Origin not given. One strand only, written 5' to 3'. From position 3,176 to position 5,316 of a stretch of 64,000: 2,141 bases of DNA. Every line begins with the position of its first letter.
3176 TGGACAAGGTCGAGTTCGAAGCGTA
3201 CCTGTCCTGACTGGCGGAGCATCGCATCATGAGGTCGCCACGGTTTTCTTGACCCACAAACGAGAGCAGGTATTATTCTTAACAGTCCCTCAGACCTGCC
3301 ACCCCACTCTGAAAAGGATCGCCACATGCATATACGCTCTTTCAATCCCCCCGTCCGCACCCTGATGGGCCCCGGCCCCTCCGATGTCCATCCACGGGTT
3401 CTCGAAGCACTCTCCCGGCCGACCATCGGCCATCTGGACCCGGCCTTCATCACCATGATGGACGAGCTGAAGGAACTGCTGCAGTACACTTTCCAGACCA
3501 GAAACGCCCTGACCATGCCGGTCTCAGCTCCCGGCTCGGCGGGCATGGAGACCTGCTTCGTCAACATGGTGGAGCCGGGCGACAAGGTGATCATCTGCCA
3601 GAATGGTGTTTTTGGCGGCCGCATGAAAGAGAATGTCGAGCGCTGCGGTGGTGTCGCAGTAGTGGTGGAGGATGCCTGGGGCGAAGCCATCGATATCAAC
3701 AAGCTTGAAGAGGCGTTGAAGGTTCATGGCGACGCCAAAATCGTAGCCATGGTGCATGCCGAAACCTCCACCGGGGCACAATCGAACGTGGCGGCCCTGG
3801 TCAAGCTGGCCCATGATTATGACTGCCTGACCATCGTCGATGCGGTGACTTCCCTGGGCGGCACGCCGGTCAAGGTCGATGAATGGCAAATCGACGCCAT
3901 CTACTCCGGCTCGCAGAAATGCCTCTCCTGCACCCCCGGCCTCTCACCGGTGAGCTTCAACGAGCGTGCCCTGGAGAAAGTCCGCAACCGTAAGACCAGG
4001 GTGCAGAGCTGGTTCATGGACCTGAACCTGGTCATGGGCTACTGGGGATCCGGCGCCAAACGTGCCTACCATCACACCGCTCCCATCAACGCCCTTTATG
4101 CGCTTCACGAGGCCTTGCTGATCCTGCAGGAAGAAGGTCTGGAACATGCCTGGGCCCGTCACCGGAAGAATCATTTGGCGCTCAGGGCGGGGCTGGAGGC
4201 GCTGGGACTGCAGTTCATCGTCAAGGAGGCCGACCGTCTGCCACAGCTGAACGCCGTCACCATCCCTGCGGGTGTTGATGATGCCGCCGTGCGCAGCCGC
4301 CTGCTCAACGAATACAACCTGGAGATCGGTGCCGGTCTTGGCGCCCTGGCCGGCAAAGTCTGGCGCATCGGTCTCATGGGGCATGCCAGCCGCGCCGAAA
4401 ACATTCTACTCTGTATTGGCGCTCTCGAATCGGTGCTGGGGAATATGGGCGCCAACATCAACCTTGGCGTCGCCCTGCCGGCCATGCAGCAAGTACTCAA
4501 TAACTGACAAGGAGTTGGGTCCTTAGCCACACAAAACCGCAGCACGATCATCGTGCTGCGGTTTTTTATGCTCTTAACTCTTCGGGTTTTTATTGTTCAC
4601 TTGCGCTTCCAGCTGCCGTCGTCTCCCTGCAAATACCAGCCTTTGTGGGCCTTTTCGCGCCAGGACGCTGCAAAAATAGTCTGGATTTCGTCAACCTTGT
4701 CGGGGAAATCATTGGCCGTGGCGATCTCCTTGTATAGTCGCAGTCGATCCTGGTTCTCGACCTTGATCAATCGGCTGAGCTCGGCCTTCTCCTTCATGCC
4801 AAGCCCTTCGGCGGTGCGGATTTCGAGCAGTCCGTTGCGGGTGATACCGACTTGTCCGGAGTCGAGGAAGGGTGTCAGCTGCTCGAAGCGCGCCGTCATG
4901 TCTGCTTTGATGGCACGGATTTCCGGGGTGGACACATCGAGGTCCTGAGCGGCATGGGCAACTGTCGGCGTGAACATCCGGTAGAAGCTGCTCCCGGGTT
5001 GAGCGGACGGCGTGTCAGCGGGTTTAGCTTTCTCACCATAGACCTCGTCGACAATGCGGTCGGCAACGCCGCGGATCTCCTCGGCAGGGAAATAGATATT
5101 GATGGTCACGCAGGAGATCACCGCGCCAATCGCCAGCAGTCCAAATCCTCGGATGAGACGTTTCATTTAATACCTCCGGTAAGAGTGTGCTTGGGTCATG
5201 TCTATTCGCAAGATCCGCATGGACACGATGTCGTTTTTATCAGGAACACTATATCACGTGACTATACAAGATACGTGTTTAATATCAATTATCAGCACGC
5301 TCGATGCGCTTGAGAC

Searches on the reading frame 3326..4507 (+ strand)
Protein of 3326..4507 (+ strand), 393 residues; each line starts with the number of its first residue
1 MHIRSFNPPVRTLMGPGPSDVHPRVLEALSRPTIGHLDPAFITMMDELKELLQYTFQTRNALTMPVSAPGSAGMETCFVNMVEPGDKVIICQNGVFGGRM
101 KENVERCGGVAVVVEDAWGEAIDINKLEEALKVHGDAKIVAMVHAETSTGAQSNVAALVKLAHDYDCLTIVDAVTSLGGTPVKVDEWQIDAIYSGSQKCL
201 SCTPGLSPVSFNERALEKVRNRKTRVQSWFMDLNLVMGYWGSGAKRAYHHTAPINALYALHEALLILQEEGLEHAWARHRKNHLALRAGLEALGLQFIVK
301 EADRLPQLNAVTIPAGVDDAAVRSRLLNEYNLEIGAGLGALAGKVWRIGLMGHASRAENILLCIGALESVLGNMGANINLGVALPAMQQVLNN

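Call 8: search_protein_families(library=pfam, proteins=[window:3326-4507:+], max_evalue=0.01)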
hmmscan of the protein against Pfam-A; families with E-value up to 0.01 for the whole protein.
window:3326-4507:+ (393 aa): 4 families
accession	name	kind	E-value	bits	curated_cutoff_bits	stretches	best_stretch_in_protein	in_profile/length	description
PF00266.25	Aminotran_5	-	7.3e-28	98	21.5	1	35-338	35-339/371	Aminotransferase class-V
PF00155.27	Aminotran_1_2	-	0.00022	21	19.7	1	71-173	76-186/361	Aminotransferase class I and II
PF01053.26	Cys_Met_Meta_PP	-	0.0012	17.9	27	1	66-175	72-176/381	Cys/Met metabolism PLP-dependent enzyme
PF01041.23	DegT_DnrJ_EryC1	-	0.0041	16.8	19.8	0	80-179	59-152/360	DegT/DnrJ/EryC1/StrS aminotransferase family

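Call 10: search_protein_families(library=ncbifam, proteins=[window:3326-4507:+], max_evalue=0.1)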
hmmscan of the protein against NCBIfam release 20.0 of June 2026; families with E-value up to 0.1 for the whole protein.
window:3326-4507:+ (393 aa): 35 families (the best 25 are shown)
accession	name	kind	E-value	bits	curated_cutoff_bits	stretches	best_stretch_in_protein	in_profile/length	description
NF045640.1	AspGlyoxATaseBhcA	equivalog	2.1e-66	224.5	650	1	15-391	9-384/395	L-aspartate--glyoxylate aminotransferase BhcA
NF046070.1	PyrdoxPyrvTramin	equivalog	3.2e-60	203.9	600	1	9-374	5-367/369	pyridoxamine--pyruvate transaminase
TIGR03301.1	PhnW-AepZ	equivalog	9.1e-55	186.5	360.8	1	13-358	2-343/355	2-aminoethylphosphonate aminotransferase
TIGR02326.1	transamin_PhnW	equivalog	2.2e-39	135.6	400.8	1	13-355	6-345/363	2-aminoethylphosphonate--pyruvate transaminase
NF010006.0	PRK13479.1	equivalog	5.5e-38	131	296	1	12-315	7-306/369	2-aminoethylphosphonate--pyruvate transaminase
TIGR01366.1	serC_3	equivalog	5.4e-09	35.7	401.65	1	134-284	126-271/361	phosphoserine transaminase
TIGR01977.1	am_tr_V_EF2568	hypoth_equivalog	7.6e-09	35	377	1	115-337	118-334/376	cysteine desulfurase family protein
TIGR01979.1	sufS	subfamily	2.1e-08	33.5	475.1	1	120-201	145-224/403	SufS family cysteine desulfurase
NF040779.1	Sec_lyase_SclA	exception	6.5e-07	28.6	525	1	82-220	82-220/378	selenocysteine lyase SclA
TIGR03402.1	FeS_nifS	equivalog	1.2e-06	27.5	530.75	1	116-196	119-196/379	cysteine desulfurase NifS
NF002806.0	PRK02948.1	subfamily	1.9e-06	27.2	304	1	110-198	115-200/381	IscS subfamily cysteine desulfurase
TIGR01364.1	serC_1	equivalog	3.3e-06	26.2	443.6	1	69-272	72-257/358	phosphoserine transaminase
TIGR04343.1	egtE_PLP_lyase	equivalog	6.5e-06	25.2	400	1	121-335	129-332/370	ergothioneine biosynthesis PLP-dependent enzyme EgtE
TIGR03392.1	FeS_syn_CsdA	equivalog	1.8e-05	24.1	493.6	1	122-201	145-221/398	cysteine desulfurase CsdA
NF008126.0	PRK10874.1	equivalog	5.9e-05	22.4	607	1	122-206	148-229/401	cysteine desulfurase CsdA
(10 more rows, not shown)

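Call 13: find_encoding_contigs(protein=window:3326-4507:+, flank=10000, max_places=10)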
Protein window:3326-4507:+ (393 aa): no gene with exactly this product is on record in the collection.

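Call 14: find_related_loci(query=window:3326-4507:+, collection=genome_contigs, flank=10000)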
Query window:3326-4507:+ (393 aa) in genome_contigs; peptide patterns used: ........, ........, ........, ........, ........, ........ (x = any residue, [..] = any of these).
599 stretches matched a pattern (row limit reached: there are more); 574 encode a relative of the query (tblastn E <= 1e-3); the best 80 are kept; 80 distinct loci.
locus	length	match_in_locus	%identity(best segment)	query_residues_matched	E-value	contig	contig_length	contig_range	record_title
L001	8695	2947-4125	92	1-393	0e+0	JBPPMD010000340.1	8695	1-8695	MAG: Desulfuromonadales bacterium isolate BIOS2019_out_135 k131_1659293, whole genome shotgun sequence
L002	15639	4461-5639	92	1-393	0e+0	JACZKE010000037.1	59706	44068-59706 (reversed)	MAG: Desulfuromonadales bacterium isolate MAG37 geobacteraceae_1_contig_551224, whole genome shotgun sequence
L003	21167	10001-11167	90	3-391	0e+0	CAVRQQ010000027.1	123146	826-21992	MAG: uncultured delta proteobacterium isolate MFD03804.bin.1.96 genome assembly, contig: contig_54235, whole genome shot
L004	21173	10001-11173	90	1-391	0e+0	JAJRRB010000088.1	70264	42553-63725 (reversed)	MAG: Deltaproteobacteria bacterium isolate Dive100_bin2.40 k141_912123, whole genome shotgun sequence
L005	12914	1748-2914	89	3-391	0e+0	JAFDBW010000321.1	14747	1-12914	MAG: Deltaproteobacteria bacterium isolate MB1D_Bin_7 MB1D_Bin_7_MB1D_0306_000003811545, whole genome shotgun sequence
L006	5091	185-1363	88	1-393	0e+0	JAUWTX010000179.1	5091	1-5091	MAG: Desulfuromonadales bacterium isolate CSMAG_2591 CSMAG_2591_k127_3825468_length_5091_cov_76.0000, whole genome shotg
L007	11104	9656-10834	88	1-393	0e+0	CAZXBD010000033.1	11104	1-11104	MAG TPA_asm: uncultured Geobacteraceae bacterium isolate binchicken_co231_100 genome assembly, contig: k141_3299526, who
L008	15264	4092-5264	88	1-391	0e+0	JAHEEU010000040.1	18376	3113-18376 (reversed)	MAG: Geobacteraceae bacterium isolate Ww292 NODE_5766_length_18376_cov_8.933059, whole genome shotgun sequence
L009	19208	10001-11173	88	1-391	0e+0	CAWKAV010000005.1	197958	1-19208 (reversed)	MAG: uncultured delta proteobacterium isolate MFD09779.bin.1.290 genome assembly, contig: contig_19170, whole genome sho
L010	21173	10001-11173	88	1-391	0e+0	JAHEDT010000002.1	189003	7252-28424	MAG: Geobacteraceae bacterium isolate Ww219 NODE_10_length_189003_cov_27.383070, whole genome shotgun sequence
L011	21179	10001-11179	88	1-393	0e+0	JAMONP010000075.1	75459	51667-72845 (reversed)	MAG: Desulfuromonadales bacterium isolate 4281-140_metabat2_scaf2bin.052 4281-140_scaffold_57_c1, whole genome shotgun s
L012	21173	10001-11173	87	1-391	0e+0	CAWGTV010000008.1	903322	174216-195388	MAG: uncultured delta proteobacterium isolate MFD09779.bin.1.259 genome assembly, contig: contig_8085, whole genome shot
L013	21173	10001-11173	87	1-391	0e+0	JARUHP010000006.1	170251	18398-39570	Deltaproteobacteria bacterium IMCC39146 NODE_6_length_170251_cov_51.827608, whole genome shotgun sequence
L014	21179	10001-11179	87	1-393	0e+0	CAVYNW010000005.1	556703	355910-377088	MAG: uncultured delta proteobacterium isolate MFD05684.bin.2.277 genome assembly, contig: contig_14089, whole genome sho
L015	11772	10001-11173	85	1-391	0e+0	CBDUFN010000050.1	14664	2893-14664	MAG TPA_asm: uncultured bacterium isolate SRR22808124_concoct_38 genome assembly, contig: ERZ25043433.2120, whole genome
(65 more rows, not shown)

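Call 64: search_protein_families(library=ncbifam, proteins=[L001:1866-2828:+], max_evalue=0.00001)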
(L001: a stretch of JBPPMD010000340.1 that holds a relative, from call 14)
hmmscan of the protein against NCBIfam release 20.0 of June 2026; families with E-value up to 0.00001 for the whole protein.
L001:1866-2828:+ (320 aa): 10 families
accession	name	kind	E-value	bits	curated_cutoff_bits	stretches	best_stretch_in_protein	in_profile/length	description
TIGR02249.1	integrase_gron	subfamily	3.6e-139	463.5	265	1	6-318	1-313/315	integron integrase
NF011946.0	PRK15417.1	equivalog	7.5e-105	350.8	435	1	5-318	15-328/337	integron integrase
NF040815.2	recomb_XerA_Arch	equivalog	1.8e-43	149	220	2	244-308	193-257/263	site-specific tyrosine recombinase/integron integrase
TIGR02224.1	recomb_XerC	equivalog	2.6e-40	138.7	335.15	2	245-308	217-280/295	tyrosine recombinase XerC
NF001399.0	PRK00283.1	subfamily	1.1e-37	129.9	279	1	21-309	24-287/300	tyrosine recombinase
TIGR02225.1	recomb_XerD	equivalog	1.3e-37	129.7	329.6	2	248-308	217-277/290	site-specific tyrosine recombinase XerD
NF002331.0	PRK01287.1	subfamily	8.2e-28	97.4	371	2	246-305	253-312/365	site-specific tyrosine recombinase XerC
NF003462.0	PRK05084.1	equivalog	2.8e-14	52.6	267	1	250-315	291-354/360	tyrosine recombinase XerS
NF007370.0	PRK09870.1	subfamily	3.4e-07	30.1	221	0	205-304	94-178/200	tyrosine-type DNA invertase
NF007371.0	PRK09871.1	subfamily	1e-06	28.4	222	0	251-304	120-173/198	tyrosine-type DNA invertase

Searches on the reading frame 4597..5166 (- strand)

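Call 8: search_protein_families(library=pfam, proteins=[window:4597-5166:-], max_evalue=0.01)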
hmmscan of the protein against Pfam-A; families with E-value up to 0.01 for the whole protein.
window:4597-5166:- (189 aa): 1 family
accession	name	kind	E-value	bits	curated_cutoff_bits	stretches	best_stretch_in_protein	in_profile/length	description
PF07027.17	DUF1318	-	7.1e-19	68.6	27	1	92-189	3-92/92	Protein of unknown function (DUF1318)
